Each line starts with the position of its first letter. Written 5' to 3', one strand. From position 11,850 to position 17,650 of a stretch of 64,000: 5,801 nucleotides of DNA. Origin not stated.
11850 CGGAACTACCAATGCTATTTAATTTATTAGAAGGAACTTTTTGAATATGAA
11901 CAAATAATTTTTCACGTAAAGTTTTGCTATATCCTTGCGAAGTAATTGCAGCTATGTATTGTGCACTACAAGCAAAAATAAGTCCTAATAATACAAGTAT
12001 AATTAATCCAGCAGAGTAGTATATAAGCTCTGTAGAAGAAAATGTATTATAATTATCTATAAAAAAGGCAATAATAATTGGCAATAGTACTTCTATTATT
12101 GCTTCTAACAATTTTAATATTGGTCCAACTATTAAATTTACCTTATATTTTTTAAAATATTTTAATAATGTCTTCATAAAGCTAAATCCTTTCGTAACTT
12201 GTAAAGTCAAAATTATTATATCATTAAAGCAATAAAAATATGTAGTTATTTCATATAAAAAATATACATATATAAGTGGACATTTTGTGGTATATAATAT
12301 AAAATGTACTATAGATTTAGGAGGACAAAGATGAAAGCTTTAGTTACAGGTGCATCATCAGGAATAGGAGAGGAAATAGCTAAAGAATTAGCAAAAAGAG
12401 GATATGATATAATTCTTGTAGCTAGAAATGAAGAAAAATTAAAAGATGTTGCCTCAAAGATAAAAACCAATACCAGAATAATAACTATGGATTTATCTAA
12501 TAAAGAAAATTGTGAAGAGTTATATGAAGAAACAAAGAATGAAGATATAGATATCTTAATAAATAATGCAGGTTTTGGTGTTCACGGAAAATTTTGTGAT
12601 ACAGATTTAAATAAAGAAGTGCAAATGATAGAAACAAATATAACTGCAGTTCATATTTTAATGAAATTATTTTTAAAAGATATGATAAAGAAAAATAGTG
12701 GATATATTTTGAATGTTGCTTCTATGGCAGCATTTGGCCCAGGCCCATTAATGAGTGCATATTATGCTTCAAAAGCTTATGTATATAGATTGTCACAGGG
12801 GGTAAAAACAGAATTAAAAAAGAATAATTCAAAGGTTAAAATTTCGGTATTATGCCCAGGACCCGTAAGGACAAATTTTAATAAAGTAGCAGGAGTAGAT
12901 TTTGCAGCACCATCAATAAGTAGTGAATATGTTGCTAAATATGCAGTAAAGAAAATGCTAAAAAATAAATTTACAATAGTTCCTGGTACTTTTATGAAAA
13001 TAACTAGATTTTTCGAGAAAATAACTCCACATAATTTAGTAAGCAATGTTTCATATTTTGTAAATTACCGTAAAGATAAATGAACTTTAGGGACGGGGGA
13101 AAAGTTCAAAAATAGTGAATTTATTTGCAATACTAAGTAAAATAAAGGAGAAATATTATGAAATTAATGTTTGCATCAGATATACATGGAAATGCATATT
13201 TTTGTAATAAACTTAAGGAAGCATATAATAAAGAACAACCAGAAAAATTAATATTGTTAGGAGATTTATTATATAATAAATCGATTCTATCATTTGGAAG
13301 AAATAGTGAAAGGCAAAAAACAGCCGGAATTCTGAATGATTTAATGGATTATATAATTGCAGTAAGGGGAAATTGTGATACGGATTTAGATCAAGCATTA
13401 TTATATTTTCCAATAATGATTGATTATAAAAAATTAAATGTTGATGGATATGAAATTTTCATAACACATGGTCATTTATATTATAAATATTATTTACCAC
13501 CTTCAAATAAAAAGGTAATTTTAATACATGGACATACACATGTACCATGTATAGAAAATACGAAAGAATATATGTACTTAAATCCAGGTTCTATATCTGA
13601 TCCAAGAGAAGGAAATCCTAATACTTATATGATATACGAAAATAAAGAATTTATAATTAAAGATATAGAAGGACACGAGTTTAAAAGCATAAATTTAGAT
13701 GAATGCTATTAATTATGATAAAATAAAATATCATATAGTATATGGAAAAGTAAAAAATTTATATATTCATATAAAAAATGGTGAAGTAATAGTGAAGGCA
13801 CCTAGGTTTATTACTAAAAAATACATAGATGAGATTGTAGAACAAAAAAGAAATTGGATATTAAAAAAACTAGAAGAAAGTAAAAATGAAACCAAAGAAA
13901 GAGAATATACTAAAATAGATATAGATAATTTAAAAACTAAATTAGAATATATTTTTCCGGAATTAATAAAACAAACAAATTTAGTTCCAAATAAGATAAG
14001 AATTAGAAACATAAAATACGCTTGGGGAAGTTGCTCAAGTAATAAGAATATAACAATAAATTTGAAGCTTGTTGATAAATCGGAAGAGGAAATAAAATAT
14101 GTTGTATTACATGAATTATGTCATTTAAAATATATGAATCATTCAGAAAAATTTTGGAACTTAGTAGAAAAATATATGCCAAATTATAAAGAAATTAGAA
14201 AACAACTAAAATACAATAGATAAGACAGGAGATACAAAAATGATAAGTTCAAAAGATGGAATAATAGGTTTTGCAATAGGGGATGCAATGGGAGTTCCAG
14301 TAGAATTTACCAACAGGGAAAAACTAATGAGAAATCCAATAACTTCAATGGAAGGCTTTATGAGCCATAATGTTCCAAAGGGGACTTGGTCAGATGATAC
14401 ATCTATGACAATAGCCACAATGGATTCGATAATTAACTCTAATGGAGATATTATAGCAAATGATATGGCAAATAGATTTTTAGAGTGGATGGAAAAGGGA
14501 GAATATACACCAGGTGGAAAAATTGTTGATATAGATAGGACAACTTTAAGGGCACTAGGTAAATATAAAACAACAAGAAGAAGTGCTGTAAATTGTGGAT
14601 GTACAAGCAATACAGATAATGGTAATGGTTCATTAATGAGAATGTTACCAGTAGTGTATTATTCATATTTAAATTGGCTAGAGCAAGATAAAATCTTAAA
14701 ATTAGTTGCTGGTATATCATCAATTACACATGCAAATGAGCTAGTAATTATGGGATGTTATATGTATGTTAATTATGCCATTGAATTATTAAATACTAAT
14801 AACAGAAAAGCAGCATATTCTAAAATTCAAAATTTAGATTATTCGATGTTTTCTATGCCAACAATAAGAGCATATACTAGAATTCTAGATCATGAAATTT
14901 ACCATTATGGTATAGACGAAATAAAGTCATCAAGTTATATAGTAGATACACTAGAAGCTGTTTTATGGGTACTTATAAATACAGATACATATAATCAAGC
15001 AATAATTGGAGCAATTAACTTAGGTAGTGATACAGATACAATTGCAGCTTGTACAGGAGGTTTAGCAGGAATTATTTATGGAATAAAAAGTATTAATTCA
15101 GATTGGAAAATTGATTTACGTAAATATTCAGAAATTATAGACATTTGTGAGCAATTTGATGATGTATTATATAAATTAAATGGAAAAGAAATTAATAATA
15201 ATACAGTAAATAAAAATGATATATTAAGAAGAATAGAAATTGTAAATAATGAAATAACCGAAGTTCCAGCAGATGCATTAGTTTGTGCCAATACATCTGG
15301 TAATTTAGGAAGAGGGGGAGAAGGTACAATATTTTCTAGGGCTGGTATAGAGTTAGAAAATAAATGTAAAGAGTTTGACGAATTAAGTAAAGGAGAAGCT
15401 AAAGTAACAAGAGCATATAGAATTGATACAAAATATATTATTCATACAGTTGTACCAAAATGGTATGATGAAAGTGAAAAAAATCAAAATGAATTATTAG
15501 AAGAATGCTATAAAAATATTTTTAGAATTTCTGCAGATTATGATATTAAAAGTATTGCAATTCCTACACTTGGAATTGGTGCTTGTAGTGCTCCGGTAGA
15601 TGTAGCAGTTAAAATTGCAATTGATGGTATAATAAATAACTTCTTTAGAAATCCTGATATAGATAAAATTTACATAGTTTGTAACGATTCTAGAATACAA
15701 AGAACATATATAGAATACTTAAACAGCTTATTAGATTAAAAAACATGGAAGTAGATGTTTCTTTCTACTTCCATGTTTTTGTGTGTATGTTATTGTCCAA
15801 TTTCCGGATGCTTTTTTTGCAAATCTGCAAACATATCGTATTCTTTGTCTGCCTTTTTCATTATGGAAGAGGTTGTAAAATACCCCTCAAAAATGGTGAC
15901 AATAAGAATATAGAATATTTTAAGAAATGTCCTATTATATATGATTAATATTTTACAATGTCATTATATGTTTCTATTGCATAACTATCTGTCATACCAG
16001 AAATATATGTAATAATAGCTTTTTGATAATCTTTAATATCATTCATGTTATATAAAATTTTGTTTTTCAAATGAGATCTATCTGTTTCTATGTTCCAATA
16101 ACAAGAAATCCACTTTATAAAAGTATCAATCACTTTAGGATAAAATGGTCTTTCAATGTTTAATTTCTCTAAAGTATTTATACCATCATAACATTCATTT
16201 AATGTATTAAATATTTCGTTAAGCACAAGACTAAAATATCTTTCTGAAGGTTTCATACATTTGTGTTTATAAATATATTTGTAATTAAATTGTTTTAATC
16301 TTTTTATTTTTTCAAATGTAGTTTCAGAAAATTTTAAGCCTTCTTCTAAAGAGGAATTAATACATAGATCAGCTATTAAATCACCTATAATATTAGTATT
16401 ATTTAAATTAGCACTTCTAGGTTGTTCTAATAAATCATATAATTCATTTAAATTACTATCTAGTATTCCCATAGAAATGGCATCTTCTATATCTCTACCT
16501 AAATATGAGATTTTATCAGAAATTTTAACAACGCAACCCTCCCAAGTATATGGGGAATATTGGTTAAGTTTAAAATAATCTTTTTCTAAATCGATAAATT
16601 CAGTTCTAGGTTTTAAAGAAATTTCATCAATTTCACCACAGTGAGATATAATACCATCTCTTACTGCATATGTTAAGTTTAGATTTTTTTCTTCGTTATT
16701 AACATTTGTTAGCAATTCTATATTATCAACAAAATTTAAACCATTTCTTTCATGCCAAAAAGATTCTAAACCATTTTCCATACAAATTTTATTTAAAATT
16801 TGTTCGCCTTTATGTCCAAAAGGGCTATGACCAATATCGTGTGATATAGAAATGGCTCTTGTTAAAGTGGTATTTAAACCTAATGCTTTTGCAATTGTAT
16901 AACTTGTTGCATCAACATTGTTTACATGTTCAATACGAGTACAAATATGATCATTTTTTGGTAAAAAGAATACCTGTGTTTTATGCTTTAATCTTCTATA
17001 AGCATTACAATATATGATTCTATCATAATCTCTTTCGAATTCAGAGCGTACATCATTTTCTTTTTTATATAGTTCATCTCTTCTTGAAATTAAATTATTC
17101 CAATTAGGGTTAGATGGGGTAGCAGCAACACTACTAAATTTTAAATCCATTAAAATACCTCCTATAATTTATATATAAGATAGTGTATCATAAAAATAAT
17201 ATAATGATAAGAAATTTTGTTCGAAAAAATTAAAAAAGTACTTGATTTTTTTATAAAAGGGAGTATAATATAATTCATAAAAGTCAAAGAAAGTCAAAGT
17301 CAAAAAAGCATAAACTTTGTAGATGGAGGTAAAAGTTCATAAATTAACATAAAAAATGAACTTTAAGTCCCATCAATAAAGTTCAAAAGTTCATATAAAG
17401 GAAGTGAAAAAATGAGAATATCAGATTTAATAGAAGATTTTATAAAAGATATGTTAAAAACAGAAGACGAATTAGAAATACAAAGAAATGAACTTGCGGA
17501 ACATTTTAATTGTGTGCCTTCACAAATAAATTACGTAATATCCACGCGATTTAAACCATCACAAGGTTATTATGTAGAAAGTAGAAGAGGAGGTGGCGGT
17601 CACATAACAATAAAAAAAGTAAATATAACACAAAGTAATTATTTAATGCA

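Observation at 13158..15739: Three-gene operon: Mn-phosphodiesterase, WLM/YgjP-like zinc hydrolase and ARH::macro fusion, a possible ADP-ribosylation reversal toolkit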

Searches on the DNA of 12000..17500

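Call 72: search_rna_families(source=window, start=12000, end=17500, threshold=evalue, max_evalue=1)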
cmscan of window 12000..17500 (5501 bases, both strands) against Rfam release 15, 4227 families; matches with E-value up to 1: 2.
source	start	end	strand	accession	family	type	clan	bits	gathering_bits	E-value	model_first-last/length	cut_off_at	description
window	15734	15815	+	RF04348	Plastid-psbM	Cis-reg;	-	27.5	52.7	0.81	1-79/79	no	Plastid-psbM 3UTR RNA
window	13457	13531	+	RF02059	STnc50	Gene; sRNA;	-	25.7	55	0.43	1-84/84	no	Salmonella enterica sRNA STnc40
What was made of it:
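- Tried and rejected: Nothing in Rfam reached significance; the best E-values were 0.43 and 0.81, far below the gathering scores (call 72).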

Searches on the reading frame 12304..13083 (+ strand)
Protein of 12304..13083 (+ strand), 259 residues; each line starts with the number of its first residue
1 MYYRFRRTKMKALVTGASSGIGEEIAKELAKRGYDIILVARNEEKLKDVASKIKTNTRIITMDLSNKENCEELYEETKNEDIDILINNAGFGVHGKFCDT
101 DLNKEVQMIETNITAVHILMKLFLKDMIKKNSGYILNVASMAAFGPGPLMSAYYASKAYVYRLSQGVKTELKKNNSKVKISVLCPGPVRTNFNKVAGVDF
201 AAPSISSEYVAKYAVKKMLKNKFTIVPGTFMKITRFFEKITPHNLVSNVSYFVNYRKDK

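Call 3: search_protein_families(library=pfam, proteins=[window:12304-13083:+], max_evalue=0.01)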
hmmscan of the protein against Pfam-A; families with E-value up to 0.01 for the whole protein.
window:12304-13083:+ (259 aa): 14 families
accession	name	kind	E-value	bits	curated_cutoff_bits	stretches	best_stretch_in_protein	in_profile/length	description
PF00106.31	adh_short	-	4.2e-48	163.9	26.6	1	12-194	3-188/195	short chain dehydrogenase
PF13561.12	adh_short_C2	-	1e-29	104.2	27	1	16-196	1-184/236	Enoyl-(Acyl carrier protein) reductase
PF08659.16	KR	-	4.1e-10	40.3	22.6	1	13-161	4-157/180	KR domain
PF01370.27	Epimerase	-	6.3e-09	36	20.9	1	12-163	1-152/240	NAD dependent epimerase/dehydratase family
PF13460.12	NAD_binding_10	-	9.2e-09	35.9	27.2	1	16-216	1-179/184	NAD(P)H-binding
PF02719.21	Polysacc_synt_2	-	6.4e-05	22.7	20.2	1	13-129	2-121/293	Polysaccharide biosynthesis protein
PF16363.11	GDP_Man_Dehyd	-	0.00083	19.3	27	1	13-125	1-115/332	GDP-mannose 4,6 dehydratase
PF05368.20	NmrA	-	0.00085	19.4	27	1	9-74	2-67/298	NmrA-like family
PF01488.26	Shikimate_DH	-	0.001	19.6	24.3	1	9-62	12-66/138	Shikimate / quinate 5-dehydrogenase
PF21975.1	ASNSD1-SEP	-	0.0035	17.9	27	1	46-111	24-88/96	ASNSD1 upstream open reading frame protein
PF04321.23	RmlD_sub_bind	-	0.0044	16.6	27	1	10-89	1-59/287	RmlD substrate binding domain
PF02737.24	3HCDH_N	-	0.006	16.9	22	0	21-72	10-62/180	3-hydroxyacyl-CoA dehydrogenase, NAD binding domain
PF02254.24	TrkA_N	-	0.0061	17.3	23.8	0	20-69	8-54/116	TrkA-N domain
PF03807.23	F420_oxidored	-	0.0087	17.1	21.6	0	21-58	10-49/94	NADP oxidoreductase coenzyme F420-dependent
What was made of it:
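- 12304..13083 (+): Short-chain dehydrogenase/reductase (SDR) gene, probably the first gene of the operon. The true start is likely the internal Met near 12331. adh_short 4e-48 (call 3).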

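Call 4: search_protein_families(library=ncbifam, proteins=[window:12304-13083:+], max_evalue=0.01)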
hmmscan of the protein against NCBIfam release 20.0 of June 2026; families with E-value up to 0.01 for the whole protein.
window:12304-13083:+ (259 aa): 241 families (the best 25 are shown)
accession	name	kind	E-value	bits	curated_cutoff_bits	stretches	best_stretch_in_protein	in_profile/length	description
NF040690.1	mycolate_SDR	equivalog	5.2e-56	190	380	1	8-250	7-257/265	mycolate reductase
NF005806.0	PRK07666.1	equivalog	7.3e-40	136.7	286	1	10-223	8-226/239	3-ketoacyl-ACP reductase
NF005672.0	PRK07454.1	equivalog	1.8e-39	135.4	234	1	8-194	5-194/241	SDR family oxidoreductase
NF005559.1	PRK07231.1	subfamily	2.1e-39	135.5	215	1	11-216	6-213/249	glucose 1-dehydrogenase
NF004514.1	PRK05855.1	equivalog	5.4e-39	134.2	455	1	10-209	314-515/578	SDR family oxidoreductase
NF005594.0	PRK07326.1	equivalog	1.6e-37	129.3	271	1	9-222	6-219/237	SDR family oxidoreductase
NF005878.0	PRK07825.1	subfamily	7.7e-37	127.1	287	1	13-247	13-246/278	short chain dehydrogenase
NF004826.0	PRK06182.1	subfamily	5.2e-36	124.3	305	1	9-212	4-204/274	oxidoreductase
NF004196.0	PRK05650.1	equivalog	5.8e-36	124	297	1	10-248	3-255/272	SDR family oxidoreductase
NF004825.0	PRK06181.1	equivalog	2.8e-34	118.6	215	1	11-198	8-198/268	SDR family oxidoreductase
NF004526.0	PRK05872.1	subfamily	1.5e-33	116.1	276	1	12-179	13-183/297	short-chain dehydrogenase/reductase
NF004791.0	PRK06138.1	equivalog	1.3e-32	113.1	312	1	12-196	8-194/252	SDR family oxidoreductase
NF004824.0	PRK06180.1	subfamily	1.3e-32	113.1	298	1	9-193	4-188/279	oxidoreductase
NF052558.1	MBtsdlDhBudC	equivalog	2.9e-32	112.2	270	1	12-196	6-190/250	meso-2,3-butanediol dehydrogenase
NF004823.0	PRK06179.1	subfamily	6e-32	111.1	310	1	9-196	5-187/271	oxidoreductase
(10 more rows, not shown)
